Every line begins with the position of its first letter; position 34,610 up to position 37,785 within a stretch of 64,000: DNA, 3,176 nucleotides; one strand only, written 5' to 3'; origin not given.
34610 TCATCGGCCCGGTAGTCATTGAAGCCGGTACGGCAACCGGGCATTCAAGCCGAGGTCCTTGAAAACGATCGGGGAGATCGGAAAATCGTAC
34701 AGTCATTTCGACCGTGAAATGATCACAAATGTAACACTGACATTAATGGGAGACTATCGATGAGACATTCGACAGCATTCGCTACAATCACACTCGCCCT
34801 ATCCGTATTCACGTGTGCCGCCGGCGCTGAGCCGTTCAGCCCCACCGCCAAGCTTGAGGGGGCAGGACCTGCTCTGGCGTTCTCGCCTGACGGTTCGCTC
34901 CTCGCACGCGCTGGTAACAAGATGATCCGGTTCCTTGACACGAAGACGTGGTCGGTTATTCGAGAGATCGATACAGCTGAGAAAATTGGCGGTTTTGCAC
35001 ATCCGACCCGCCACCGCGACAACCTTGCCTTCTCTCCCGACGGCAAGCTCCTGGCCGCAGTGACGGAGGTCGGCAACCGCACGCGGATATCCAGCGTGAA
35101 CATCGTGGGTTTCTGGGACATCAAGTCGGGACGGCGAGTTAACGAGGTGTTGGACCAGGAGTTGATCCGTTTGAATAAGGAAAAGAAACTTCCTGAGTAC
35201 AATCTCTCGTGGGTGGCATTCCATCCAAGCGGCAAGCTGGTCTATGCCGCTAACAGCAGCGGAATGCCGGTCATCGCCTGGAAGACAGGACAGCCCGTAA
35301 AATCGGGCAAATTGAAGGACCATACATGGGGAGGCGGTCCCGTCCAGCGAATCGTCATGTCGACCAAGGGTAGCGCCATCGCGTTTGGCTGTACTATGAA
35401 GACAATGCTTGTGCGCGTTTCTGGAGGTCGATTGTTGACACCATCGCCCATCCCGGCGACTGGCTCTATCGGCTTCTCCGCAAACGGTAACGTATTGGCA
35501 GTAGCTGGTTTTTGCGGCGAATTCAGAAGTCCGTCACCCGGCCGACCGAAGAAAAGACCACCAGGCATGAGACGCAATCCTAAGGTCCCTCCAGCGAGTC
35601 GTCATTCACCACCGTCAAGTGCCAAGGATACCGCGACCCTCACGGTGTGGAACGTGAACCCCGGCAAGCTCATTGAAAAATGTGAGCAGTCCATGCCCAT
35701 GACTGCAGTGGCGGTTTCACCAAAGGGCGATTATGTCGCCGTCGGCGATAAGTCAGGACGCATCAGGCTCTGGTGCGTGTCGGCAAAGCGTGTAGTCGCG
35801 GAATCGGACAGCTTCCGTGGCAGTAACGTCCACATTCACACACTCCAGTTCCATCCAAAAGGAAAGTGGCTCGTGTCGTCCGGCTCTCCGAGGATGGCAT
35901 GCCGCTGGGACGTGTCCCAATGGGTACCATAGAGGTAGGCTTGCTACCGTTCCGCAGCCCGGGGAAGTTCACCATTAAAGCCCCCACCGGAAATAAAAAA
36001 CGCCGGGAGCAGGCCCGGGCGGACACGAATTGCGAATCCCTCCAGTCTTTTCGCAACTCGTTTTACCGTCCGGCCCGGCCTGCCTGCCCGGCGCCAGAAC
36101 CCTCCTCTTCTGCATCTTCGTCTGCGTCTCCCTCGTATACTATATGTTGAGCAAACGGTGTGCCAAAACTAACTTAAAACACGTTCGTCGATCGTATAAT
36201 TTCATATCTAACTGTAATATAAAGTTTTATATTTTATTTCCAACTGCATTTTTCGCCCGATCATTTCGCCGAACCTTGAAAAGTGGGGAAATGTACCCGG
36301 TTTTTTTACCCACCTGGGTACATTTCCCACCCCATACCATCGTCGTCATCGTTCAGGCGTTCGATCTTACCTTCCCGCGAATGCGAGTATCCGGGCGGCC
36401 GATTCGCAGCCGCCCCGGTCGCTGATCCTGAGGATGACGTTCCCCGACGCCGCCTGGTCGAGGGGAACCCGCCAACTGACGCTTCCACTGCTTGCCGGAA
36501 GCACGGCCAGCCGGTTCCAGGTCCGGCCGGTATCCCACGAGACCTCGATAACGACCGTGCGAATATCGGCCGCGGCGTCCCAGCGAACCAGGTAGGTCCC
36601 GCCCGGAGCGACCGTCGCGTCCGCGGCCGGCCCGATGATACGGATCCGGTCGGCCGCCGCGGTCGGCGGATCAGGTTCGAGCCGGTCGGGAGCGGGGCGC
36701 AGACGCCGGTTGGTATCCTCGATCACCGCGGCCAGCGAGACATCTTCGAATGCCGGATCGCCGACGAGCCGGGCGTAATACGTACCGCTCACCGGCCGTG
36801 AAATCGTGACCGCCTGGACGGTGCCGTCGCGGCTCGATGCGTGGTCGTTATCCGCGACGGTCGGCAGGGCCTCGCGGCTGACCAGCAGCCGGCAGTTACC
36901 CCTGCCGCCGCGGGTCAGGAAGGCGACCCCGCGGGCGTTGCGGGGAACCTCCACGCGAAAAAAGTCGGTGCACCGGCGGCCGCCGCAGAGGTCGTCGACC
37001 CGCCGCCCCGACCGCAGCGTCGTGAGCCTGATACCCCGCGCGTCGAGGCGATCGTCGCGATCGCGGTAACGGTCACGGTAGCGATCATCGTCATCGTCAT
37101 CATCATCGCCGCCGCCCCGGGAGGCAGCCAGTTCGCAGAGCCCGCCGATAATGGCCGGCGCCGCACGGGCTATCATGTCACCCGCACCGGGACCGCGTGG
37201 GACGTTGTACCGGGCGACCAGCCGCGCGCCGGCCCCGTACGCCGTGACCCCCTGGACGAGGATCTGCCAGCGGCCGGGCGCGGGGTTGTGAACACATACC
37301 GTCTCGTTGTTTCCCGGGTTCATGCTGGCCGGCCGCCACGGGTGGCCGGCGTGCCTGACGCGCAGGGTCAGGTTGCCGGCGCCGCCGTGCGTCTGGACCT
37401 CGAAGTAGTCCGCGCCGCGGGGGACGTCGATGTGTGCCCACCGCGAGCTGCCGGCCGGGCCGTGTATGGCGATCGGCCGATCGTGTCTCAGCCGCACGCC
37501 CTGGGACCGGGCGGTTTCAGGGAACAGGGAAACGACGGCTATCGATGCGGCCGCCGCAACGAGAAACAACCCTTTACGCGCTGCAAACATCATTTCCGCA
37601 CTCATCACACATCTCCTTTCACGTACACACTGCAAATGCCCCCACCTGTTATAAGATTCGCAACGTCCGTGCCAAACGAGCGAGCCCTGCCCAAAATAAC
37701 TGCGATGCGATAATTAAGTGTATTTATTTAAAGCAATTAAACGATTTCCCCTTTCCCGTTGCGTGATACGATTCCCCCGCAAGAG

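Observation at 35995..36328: Candidate sigma54/enhancer-driven small RNA with a GGA-displaying apical loop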

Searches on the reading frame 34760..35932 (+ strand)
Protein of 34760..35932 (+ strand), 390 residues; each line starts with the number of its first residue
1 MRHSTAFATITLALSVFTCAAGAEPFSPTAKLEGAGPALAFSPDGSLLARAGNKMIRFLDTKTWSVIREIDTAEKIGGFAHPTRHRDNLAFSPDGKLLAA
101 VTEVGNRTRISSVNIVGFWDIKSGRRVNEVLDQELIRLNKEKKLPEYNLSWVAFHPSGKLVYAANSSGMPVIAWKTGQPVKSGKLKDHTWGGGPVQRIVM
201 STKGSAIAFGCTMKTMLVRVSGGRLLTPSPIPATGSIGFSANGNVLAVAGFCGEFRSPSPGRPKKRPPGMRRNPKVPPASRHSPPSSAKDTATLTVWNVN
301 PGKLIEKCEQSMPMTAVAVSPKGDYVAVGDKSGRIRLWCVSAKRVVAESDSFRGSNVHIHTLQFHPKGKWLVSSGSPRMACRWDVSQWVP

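Call 8: search_protein_families(library=pfam, proteins=[window:34760-35932:+])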
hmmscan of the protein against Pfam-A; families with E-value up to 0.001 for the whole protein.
window:34760-35932:+ (390 aa): 20 families
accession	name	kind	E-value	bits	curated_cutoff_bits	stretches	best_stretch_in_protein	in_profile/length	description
PF25174.1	Beta-prop_THOC3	-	1.5e-19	70.5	305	1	287-375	64-148/272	THOC3 beta-propeller domain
PF23414.1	Beta-prop_EML_2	-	3.5e-18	66.4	90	1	290-372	18-97/266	Echinoderm microtubule-associated protein second beta-propeller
PF24814.1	WD40_Prp19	-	1e-16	61.3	320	1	290-384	111-205/281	Prp19 WD40 domain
PF00400.38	WD40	-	1.4e-16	60.6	27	0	313-338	13-38/39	WD domain, G-beta repeat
PF24817.1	WD40_WDHD1_1st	-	4.8e-15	55.9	109.9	2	309-371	220-280/291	WDHD1 first WD40 domain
PF25173.1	Beta-prop_WDR3_1st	-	1.1e-12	48.4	154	1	293-386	10-101/184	WDR3 first beta-propeller domain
PF24807.1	WD40_CDC20-Fz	-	9.1e-11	42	200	1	293-375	30-109/292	CDC20/Fizzy WD40 domain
PF12894.13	ANAPC4_WD40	-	3.5e-10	40.4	22.9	0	319-374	3-56/91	Anaphase-promoting complex subunit 4 WD40 domain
PF23393.2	Beta-prop_WDR90_POC16_2nd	-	5e-10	39.5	60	1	291-386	15-108/291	WDR90/POC16, second beta-propeller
PF24780.1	WD40_MABP1-WDR62_1st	-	1.8e-08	34.5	496.3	0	312-377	39-103/328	MABP1/WDR62 first WD40 domain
PF23409.1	Beta-prop_EML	-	7.9e-08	32.5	88.2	1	304-385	149-227/267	Echinoderm microtubule-associated protein first beta-propeller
PF25172.1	Beta-prop_WDR3_2nd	-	1.1e-07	31.8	140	1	292-386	20-110/293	WDR3 second beta-propeller domain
PF25168.1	Beta-prop_WDR36-Utp21_2nd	-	3.9e-07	30.1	84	1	290-386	177-270/335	WDR36/Utp21 second beta-propeller domain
PF25171.1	Beta-prop_WDR36-Utp21_1st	-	4.9e-07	29.9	80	1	290-376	128-212/266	WDR36/Utp21 first beta-propeller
PF24796.1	WDR55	-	8.6e-07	28.7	200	0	313-386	9-83/296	WDR55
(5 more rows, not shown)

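Call 17: find_homologous_proteins(query=window:34760-35932:+)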
Query window:34760-35932:+ (390 aa): 573 proteins with E <= 0.001 among 8000 candidates; the best 120 are listed.
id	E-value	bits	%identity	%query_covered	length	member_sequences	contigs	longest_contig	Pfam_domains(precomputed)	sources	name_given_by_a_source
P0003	1.2e-263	892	100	100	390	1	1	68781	PF25168.2,PF25174.2,PF24814.2,PF23381.2,PF25173.2,PF25171.2,PF12894.14,PF25175.2,PF24817.2,PF24796.2,PF24780.2,PF23409.2,PF23393.3,PF25172.2,PF23869.2,PF24807.2,PF26550.2,PF00400.39,PF23414.2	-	-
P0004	3.3e-24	103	25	77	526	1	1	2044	PF23586.3,PF13360.14,PF25048.2,PF23342.2,PF23411.2,PF10584.15,PF23393.3,PF24797.2,PF15492.13,PF20426.5,PF25460.2,PF23749.2,PF25178.1,PF23775.2,PF07433.18,PF25173.2,PF23383.2,PF25171.2,PF12894.14,PF04762.19,PF24780.2,PF16755.12,PF23761.2,PF25172.2,PF24782.3,PF08662.18,PF25047.1,PF26550.2,PF23756.2,PF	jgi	-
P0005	3.1e-23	100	36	25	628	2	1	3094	PF23769.2,PF23586.3,PF25048.2,PF23342.2,PF23393.3,PF23609.2,PF24797.2,PF15492.13,PF20426.5,PF25460.2,PF25178.1,PF23775.2,PF25173.2,PF23383.2,PF25171.2,PF12894.14,PF21031.3,PF24780.2,PF16755.12,PF23761.2,PF25172.2,PF24782.3,PF08662.18,PF25047.1,PF26550.2,PF23756.2,PF23098.2,PF25168.2,PF24105.2,PF2480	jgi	jgi:WD40 repeat protein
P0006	7.0e-20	89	35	24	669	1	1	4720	PF25168.2,PF23586.3,PF24105.2,PF24805.2,PF25048.2,PF24017.3,PF23342.2,PF24817.2,PF23798.2,PF23393.3,PF23389.2,PF24797.2,PF15492.13,PF20426.5,PF25460.2,PF00400.39,PF23749.2,PF23414.2,PF25178.1,PF23410.5,PF23775.2,PF25174.2,PF24814.2,PF23381.2,PF21029.4,PF25173.2,PF23383.2,PF25171.2,PF12894.14,PF23754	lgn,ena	-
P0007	8.7e-20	89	27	86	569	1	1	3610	PF23769.2,PF25048.2,PF23342.2,PF23411.2,PF23393.3,PF23609.2,PF15492.13,PF20426.5,PF25460.2,PF23749.2,PF25178.1,PF23775.2,PF25173.2,PF23383.2,PF25171.2,PF12894.14,PF21031.3,PF24780.2,PF16755.12,PF23761.2,PF25172.2,PF24782.3,PF08662.18,PF25047.1,PF26550.2,PF23756.2,PF23098.2,PF25168.2,PF24105.2,PF2480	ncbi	-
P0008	3.8e-19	87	24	86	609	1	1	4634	PF23769.2,PF23586.3,PF25048.2,PF23342.2,PF23411.2,PF02239.23,PF10584.15,PF23393.3,PF23609.2,PF24797.2,PF15492.13,PF20426.5,PF25460.2,PF25178.1,PF23775.2,PF25173.2,PF23383.2,PF25171.2,PF12894.14,PF24780.2,PF23761.2,PF25172.2,PF24782.3,PF08662.18,PF25047.1,PF26550.2,PF23756.2,PF23098.2,PF25168.2,PF241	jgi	jgi:WD40 repeat protein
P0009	7.5e-19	86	26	88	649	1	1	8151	PF23769.2,PF23586.3,PF13360.14,PF25048.2,PF23342.2,PF23411.2,PF02239.23,PF10584.15,PF23393.3,PF23609.2,PF20426.5,PF25460.2,PF11715.17,PF25178.1,PF23775.2,PF25173.2,PF23383.2,PF25171.2,PF12894.14,PF24780.2,PF23761.2,PF25172.2,PF24782.3,PF09142.18,PF08662.18,PF25047.1,PF26550.2,PF23756.2,PF23098.2,PF2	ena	-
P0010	2.6e-18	84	22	98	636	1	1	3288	PF13360.14,PF25048.2,PF23342.2,PF23411.2,PF23393.3,PF24797.2,PF15492.13,PF20426.5,PF25460.2,PF11715.17,PF25178.1,PF23775.2,PF25173.2,PF23383.2,PF25171.2,PF12894.14,PF24780.2,PF16755.12,PF25172.2,PF24782.3,PF08662.18,PF25047.1,PF26550.2,PF23756.2,PF23098.2,PF25168.2,PF24105.2,PF24805.2,PF24017.3,PF13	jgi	jgi:WD40 repeat protein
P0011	1.2e-17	82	37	20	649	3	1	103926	PF23586.3,PF25048.2,PF23342.2,PF23411.2,PF02239.23,PF23393.3,PF23609.2,PF24797.2,PF15492.13,PF20426.5,PF25460.2,PF11715.17,PF25178.1,PF23775.2,PF25173.2,PF23383.2,PF25171.2,PF12894.14,PF21031.3,PF24780.2,PF16755.12,PF23761.2,PF25172.2,PF24782.3,PF08662.18,PF25047.1,PF26550.2,PF23756.2,PF23098.2,PF25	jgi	jgi:WD40 repeat protein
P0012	2.3e-17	81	25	88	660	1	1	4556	PF25168.2,PF23586.3,PF13360.14,PF24105.2,PF24805.2,PF25048.2,PF23342.2,PF23411.2,PF24817.2,PF10584.15,PF23393.3,PF23389.2,PF23609.2,PF24797.2,PF15492.13,PF20426.5,PF25460.2,PF00400.39,PF23414.2,PF25178.1,PF23410.5,PF23775.2,PF25174.2,PF24814.2,PF23381.2,PF21029.4,PF25173.2,PF23383.2,PF25171.2,PF1289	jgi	jgi:WD40 repeat protein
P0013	4.1e-17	80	27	65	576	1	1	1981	PF13360.14,PF25048.2,PF23342.2,PF23411.2,PF02239.23,PF10584.15,PF23393.3,PF23609.2,PF24797.2,PF15492.13,PF25460.2,PF25178.1,PF23775.2,PF25173.2,PF23383.2,PF25171.2,PF12894.14,PF24780.2,PF08450.19,PF23761.2,PF25172.2,PF24782.3,PF08662.18,PF25047.1,PF26550.2,PF23756.2,PF23098.2,PF25168.2,PF24105.2,PF2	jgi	jgi:WD40 repeat protein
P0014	5.2e-17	80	21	92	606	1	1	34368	PF25168.2,PF23769.2,PF23586.3,PF24105.2,PF24805.2,PF25048.2,PF24017.3,PF23342.2,PF24817.2,PF23798.2,PF23393.3,PF23389.2,PF23609.2,PF24797.2,PF20426.5,PF25460.2,PF00400.39,PF23414.2,PF25178.1,PF23410.5,PF23775.2,PF25174.2,PF24814.2,PF23381.2,PF25173.2,PF23383.2,PF25171.2,PF12894.14,PF25175.2,PF24796.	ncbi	-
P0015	5.7e-17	80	24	89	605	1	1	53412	PF23769.2,PF23586.3,PF25048.2,PF23342.2,PF23411.2,PF23215.1,PF23393.3,PF23609.2,PF24797.2,PF20426.5,PF25460.2,PF23749.2,PF25178.1,PF23775.2,PF25173.2,PF23383.2,PF25171.2,PF12894.14,PF21031.3,PF24780.2,PF08450.19,PF16755.12,PF23761.2,PF25172.2,PF24782.3,PF08662.18,PF25047.1,PF26550.2,PF23756.2,PF2309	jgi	-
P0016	1.4e-16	78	27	76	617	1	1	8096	PF23769.2,PF23586.3,PF25048.2,PF23342.2,PF23411.2,PF23393.3,PF23609.2,PF20426.5,PF25460.2,PF11715.17,PF23749.2,PF25178.1,PF23775.2,PF25173.2,PF23383.2,PF25171.2,PF12894.14,PF24780.2,PF23761.2,PF25172.2,PF24782.3,PF08662.18,PF25047.1,PF26550.2,PF23756.2,PF23098.2,PF25168.2,PF24105.2,PF24805.2,PF24017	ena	-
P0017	1.4e-16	78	23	88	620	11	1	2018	PF23769.2,PF13360.14,PF25048.2,PF23342.2,PF23411.2,PF23393.3,PF23609.2,PF24797.2,PF15492.13,PF20426.5,PF25460.2,PF11715.17,PF23749.2,PF25178.1,PF23775.2,PF25173.2,PF23383.2,PF25171.2,PF12894.14,PF24780.2,PF16755.12,PF23761.2,PF25172.2,PF24782.3,PF08662.18,PF25047.1,PF26550.2,PF23756.2,PF23098.2,PF25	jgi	jgi:WD40 repeat protein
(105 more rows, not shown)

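Call 52: search_protein_families(library=ncbifam, proteins=[window:34760-35932:+], max_evalue=0.01)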
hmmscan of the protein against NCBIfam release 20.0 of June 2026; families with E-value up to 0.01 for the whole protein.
window:34760-35932:+ (390 aa): 1 family
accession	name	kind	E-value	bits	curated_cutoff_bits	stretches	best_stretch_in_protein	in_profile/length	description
NF052340.1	hydrazine_beta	equivalog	9.6e-05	21.6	560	0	48-129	124-203/372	hydrazine synthase subunit beta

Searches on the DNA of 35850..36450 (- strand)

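Call 6: search_rna_families(source=window, start=35850, end=36450, threshold=evalue, max_evalue=10)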
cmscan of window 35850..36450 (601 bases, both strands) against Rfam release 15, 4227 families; matches with E-value up to 10: 7.
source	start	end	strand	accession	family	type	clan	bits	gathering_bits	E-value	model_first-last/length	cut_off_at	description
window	35997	36095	-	RF03636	MIR4376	Gene; miRNA;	-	18.5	60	0.5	1-88/88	no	MIR4376 microRNA precursor family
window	35936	36014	+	RF00520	ybhL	Cis-reg; leader;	-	18.3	50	1.9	1-73/73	no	ybhL leader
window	36390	36418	+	RF03819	mir-Ro6-3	Gene; miRNA;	-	18.1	79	4.5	1-72/72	no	mir-Ro6-3 microRNA precursor family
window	36212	36329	+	RF02449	ncr1015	Gene; sRNA;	-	18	60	8.4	1-121/121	no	Bacillus sRNA ncr1015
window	35850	35895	-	RF01918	mir-1249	Gene; miRNA;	-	13.6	83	8.4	1-46/75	3'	mir-1249 microRNA precursor family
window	36124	36164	-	RF03032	narK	Cis-reg;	-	13.2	43.2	7.8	1-72/72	no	narK RNA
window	36330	36379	-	RF01145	sR14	Gene; snRNA; snoRNA; CD-box;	-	11.5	38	2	1-54/54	no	Small nucleolar RNA sR14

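Call 62: search_dna_similar(query=window:35933-36366:-, collection=plasmids, mode=distant, max_evalue=0.01, max_rows=5)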
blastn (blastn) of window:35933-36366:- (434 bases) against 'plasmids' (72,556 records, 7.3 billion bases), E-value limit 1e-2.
No match.

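Call 63: search_dna_similar(query=window:35933-36366:-, collection=phages, mode=distant, max_evalue=0.01, max_rows=5)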
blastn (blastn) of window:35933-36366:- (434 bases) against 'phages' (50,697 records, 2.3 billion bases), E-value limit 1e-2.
No match.

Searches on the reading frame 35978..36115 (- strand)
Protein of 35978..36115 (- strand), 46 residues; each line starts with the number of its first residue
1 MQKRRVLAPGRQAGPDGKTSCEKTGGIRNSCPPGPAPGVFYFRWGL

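Call 45: search_protein_representatives(protein=window:35978-36115:-)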
Query: 46 residues. Proteins with E-value up to 0.001 (for the whole library): 2; up to 1e-10: 0; up to 1e-30: 0. The best 2 are listed.
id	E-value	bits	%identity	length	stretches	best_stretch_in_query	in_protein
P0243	3.4e-05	40.0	55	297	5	11-33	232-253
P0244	3.3e-04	36.9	52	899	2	2-32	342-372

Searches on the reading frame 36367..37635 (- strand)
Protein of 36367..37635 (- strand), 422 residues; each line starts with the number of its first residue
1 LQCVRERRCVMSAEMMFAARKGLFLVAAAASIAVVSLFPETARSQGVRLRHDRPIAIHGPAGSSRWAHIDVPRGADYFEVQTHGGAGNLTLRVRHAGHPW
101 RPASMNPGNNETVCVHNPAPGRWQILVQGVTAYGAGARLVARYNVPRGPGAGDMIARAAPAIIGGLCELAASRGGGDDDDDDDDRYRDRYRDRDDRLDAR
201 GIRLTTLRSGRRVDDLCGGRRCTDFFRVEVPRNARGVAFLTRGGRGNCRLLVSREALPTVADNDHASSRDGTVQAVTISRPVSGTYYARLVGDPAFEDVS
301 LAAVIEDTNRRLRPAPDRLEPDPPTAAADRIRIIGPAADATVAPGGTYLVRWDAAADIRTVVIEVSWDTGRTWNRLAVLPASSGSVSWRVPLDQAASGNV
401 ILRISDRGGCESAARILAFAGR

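Call 8: search_protein_families(library=pfam, proteins=[window:36367-37635:-])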
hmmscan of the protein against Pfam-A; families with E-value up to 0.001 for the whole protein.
window:36367-37635:- (422 aa): 1 family
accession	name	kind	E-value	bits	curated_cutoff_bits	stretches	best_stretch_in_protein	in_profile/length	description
PF04151.21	PPC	-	3.2e-12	47.6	25.9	2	65-129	3-70/70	Bacterial pre-peptidase C-terminal domain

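Call 13: find_homologous_proteins(query=window:36367-37635:-)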
Query window:36367-37635:- (422 aa): 2 proteins with E <= 0.001 among 8000 candidates.
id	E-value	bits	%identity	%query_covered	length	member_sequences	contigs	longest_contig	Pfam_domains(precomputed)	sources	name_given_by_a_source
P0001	5.0e-272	920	100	98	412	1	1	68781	PF04151.22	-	-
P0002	2.9e-17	81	23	89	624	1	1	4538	PF04151.22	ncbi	-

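Call 21: find_encoding_contigs(protein=P0001, flank=10000, max_places=6)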
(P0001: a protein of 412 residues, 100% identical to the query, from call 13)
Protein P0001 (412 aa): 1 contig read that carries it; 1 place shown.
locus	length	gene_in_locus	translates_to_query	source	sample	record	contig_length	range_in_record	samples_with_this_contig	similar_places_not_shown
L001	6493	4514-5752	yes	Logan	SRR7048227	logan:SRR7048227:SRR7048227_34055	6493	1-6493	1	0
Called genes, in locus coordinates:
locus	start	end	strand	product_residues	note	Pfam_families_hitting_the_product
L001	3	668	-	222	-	?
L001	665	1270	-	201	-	-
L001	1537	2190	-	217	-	-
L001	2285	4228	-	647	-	PF14508:GH97_N, PF10566:Glyco_hydro_97, PF14509:GH97_C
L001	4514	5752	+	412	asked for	PF04151:PPC (faint)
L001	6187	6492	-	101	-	?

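Call 52: search_protein_families(library=ncbifam, proteins=[window:36367-37605:-], max_evalue=0.01)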
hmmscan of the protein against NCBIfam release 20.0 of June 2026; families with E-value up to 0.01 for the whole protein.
window:36367-37605:- (412 aa): 0 families
